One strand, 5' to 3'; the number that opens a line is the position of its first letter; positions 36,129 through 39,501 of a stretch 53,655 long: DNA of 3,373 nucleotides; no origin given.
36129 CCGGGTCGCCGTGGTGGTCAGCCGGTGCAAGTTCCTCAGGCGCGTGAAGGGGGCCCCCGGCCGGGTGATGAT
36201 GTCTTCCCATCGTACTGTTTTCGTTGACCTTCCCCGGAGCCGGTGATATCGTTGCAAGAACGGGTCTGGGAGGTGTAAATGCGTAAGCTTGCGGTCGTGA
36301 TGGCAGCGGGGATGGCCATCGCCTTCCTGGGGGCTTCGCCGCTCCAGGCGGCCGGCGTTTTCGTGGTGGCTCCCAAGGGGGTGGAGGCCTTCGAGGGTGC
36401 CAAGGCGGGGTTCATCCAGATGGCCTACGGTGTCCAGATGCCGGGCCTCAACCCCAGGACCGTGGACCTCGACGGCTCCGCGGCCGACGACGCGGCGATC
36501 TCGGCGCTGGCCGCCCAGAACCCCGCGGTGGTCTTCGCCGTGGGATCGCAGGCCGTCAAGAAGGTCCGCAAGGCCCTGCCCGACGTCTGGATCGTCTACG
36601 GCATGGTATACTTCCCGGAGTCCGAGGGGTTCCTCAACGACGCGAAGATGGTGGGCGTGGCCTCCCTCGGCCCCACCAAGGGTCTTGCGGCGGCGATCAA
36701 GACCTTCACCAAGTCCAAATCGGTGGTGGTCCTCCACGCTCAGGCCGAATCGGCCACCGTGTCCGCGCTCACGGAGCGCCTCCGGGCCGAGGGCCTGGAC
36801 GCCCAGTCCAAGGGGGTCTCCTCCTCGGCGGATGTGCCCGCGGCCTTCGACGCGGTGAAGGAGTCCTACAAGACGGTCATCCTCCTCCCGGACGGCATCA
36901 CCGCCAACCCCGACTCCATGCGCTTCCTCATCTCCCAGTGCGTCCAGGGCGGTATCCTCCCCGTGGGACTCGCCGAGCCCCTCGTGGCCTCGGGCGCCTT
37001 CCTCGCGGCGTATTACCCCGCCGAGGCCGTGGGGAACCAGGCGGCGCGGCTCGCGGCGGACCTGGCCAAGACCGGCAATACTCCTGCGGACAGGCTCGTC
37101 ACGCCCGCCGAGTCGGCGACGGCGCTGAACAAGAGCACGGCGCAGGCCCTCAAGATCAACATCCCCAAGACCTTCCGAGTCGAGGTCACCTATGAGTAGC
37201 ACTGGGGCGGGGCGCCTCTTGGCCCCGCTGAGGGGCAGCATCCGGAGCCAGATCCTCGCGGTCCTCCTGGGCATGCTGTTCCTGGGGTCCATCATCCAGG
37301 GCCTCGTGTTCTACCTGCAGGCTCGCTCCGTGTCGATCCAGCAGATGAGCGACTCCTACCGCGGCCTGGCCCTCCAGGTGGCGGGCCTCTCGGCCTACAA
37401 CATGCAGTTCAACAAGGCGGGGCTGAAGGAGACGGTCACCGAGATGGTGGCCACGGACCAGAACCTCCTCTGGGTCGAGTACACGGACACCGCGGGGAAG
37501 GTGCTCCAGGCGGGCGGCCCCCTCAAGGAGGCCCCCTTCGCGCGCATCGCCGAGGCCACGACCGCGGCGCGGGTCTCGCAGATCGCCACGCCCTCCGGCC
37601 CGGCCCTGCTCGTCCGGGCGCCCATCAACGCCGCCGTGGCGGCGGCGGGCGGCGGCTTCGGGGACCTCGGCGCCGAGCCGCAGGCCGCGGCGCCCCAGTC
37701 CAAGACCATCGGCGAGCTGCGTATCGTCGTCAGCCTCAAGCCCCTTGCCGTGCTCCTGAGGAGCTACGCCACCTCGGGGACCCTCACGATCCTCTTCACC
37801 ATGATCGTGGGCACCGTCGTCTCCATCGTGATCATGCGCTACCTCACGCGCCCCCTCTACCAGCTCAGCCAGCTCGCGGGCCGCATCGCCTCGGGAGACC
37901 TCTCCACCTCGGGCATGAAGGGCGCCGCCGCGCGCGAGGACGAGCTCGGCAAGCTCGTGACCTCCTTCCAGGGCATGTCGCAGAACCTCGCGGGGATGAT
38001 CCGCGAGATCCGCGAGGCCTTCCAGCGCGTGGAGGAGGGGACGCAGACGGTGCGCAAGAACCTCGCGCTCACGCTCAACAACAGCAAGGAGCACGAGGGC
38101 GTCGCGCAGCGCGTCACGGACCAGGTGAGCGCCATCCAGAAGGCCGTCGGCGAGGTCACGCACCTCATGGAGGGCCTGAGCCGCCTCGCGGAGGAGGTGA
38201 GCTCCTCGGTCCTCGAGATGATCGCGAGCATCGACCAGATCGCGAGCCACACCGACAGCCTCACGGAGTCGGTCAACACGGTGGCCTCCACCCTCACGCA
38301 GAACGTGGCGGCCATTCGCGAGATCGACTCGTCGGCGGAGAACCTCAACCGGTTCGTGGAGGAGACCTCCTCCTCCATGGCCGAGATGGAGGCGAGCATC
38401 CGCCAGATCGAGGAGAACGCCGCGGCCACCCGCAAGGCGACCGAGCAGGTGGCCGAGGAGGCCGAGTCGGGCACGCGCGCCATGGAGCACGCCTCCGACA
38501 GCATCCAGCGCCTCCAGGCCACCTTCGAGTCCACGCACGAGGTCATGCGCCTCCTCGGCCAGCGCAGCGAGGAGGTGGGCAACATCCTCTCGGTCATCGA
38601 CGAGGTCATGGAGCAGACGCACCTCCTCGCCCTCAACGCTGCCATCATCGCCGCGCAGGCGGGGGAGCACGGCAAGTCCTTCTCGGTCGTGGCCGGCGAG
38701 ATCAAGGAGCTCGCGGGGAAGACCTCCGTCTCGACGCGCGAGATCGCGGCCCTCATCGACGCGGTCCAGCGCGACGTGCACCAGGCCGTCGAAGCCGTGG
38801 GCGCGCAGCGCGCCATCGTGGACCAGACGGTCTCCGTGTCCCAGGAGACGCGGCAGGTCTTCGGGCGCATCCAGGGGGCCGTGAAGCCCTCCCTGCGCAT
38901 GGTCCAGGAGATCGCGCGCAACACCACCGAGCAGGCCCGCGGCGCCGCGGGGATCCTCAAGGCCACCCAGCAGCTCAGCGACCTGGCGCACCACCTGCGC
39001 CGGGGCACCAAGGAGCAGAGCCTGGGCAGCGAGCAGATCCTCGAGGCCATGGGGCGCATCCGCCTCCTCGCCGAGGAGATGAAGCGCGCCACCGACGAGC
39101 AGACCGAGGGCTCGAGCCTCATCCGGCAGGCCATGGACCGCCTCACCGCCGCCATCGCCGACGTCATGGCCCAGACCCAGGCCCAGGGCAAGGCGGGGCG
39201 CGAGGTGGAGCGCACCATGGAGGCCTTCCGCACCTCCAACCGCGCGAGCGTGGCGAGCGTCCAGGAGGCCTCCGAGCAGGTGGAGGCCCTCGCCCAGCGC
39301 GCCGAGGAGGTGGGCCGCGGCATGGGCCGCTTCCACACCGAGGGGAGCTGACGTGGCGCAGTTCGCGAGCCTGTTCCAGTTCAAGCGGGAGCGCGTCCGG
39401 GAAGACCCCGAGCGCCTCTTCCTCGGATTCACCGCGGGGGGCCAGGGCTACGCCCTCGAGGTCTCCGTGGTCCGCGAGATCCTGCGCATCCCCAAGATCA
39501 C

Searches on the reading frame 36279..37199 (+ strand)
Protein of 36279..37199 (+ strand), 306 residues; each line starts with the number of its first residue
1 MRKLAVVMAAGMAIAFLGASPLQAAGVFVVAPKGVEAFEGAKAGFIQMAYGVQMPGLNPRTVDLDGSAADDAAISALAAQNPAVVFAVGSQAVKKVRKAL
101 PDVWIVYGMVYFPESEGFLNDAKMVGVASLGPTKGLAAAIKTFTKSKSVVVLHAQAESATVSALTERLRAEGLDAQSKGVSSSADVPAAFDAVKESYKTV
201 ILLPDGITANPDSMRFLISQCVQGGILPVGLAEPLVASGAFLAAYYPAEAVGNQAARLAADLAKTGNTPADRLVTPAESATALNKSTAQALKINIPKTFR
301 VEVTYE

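Call 94: search_protein_families(library=pfam, proteins=[window:36279-37199:+], max_evalue=0.0001)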
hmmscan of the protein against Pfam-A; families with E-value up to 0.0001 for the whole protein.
window:36279-37199:+ (306 aa): 1 family
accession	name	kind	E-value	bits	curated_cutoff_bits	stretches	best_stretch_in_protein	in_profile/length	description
PF04392.18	ABC_sub_bind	-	4.3e-06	26.6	25.9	1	69-299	47-285/293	ABC transporter substrate binding protein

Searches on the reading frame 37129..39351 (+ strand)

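Call 94: search_protein_families(library=pfam, proteins=[window:37129-39351:+], max_evalue=0.0001)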
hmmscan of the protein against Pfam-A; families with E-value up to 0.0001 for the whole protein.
window:37129-39351:+ (740 aa): 3 families
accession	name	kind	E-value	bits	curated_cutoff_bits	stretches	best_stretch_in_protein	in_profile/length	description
PF00015.26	MCPsignal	-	1.1e-38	133.3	34.6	1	450-618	6-170/172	Methyl-accepting chemotaxis protein (MCP) signalling domain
PF00672.30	HAMP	-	1e-10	42.2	25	1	234-287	1-51/53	HAMP domain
PF06103.16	DUF948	-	1e-05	26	37.2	0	342-407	23-88/89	Bacterial protein of unknown function (DUF948)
